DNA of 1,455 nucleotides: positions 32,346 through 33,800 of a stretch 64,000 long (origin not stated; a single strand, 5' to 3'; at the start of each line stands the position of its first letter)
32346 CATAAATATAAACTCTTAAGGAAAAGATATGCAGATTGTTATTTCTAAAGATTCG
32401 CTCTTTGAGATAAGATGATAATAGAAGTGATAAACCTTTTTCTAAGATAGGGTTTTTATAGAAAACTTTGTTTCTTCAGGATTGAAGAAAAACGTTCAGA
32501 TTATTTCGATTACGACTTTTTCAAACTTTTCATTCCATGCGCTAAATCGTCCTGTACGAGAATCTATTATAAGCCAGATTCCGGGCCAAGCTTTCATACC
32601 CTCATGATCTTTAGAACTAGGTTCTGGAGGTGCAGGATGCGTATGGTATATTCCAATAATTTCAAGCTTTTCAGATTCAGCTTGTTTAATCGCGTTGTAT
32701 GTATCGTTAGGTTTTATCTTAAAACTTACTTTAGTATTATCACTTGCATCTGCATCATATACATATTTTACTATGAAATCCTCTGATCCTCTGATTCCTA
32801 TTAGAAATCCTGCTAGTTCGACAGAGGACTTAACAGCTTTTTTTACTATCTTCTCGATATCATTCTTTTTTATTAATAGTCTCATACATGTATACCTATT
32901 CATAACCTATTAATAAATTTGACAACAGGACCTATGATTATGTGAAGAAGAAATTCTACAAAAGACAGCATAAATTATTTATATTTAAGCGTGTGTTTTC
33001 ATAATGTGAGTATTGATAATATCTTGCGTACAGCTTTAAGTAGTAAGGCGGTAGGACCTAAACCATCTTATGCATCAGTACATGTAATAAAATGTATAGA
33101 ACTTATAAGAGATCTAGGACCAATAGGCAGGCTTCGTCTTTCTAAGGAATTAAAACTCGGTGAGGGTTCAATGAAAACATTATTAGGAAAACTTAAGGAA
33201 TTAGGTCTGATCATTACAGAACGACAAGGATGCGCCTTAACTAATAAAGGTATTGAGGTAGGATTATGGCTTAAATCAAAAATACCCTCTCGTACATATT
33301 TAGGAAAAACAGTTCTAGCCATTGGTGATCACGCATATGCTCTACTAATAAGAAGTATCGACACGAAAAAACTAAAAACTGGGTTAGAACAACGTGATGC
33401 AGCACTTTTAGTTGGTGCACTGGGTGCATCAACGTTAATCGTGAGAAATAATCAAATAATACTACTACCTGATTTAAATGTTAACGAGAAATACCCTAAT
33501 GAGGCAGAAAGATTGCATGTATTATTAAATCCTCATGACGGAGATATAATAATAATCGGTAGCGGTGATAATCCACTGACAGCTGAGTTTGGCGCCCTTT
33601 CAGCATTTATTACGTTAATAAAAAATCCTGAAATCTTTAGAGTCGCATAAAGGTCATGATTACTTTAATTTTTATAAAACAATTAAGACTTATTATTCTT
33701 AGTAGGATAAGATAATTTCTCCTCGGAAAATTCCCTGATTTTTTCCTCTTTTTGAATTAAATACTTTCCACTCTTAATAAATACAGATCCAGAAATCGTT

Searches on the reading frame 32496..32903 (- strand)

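Call 18: search_protein_families(library=pfam, proteins=[window:32496-32903:-], max_evalue=0.001)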
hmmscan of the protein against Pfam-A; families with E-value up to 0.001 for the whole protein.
window:32496-32903:- (135 aa): 2 families
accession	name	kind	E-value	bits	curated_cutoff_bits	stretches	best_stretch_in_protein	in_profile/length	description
PF14464.11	Prok-JAB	-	2.7e-14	53.5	25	1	17-123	6-111/114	Prokaryotic homologs of the JAB domain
PF01398.27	JAB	-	0.00015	22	22.5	1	18-100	18-105/117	JAB1/Mov34/MPN/PAD-1 ubiquitin protease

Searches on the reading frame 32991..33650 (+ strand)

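Call 18: search_protein_families(library=pfam, proteins=[window:32991-33650:+], max_evalue=0.001)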
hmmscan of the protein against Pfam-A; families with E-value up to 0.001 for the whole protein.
window:32991-33650:+ (219 aa): 3 families
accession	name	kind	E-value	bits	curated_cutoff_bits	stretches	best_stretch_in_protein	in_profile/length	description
PF14544.11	DUF4443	-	1.4e-21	76.7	27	1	111-210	1-100/100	Domain of unknown function (DUF4443)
PF22167.2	PH0730-like_N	-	1.3e-10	41.7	30.2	1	38-88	11-59/60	PH0730-like, N-terminal domain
PF21715.3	CggR_N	-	3.4e-07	30.3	30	1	36-91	9-64/71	CggR N-terminal DNA binding domain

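Call 25: search_protein_families(library=ncbifam, proteins=[window:32991-33650:+])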
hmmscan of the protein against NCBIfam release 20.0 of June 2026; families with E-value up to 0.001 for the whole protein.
window:32991-33650:+ (219 aa): 0 families
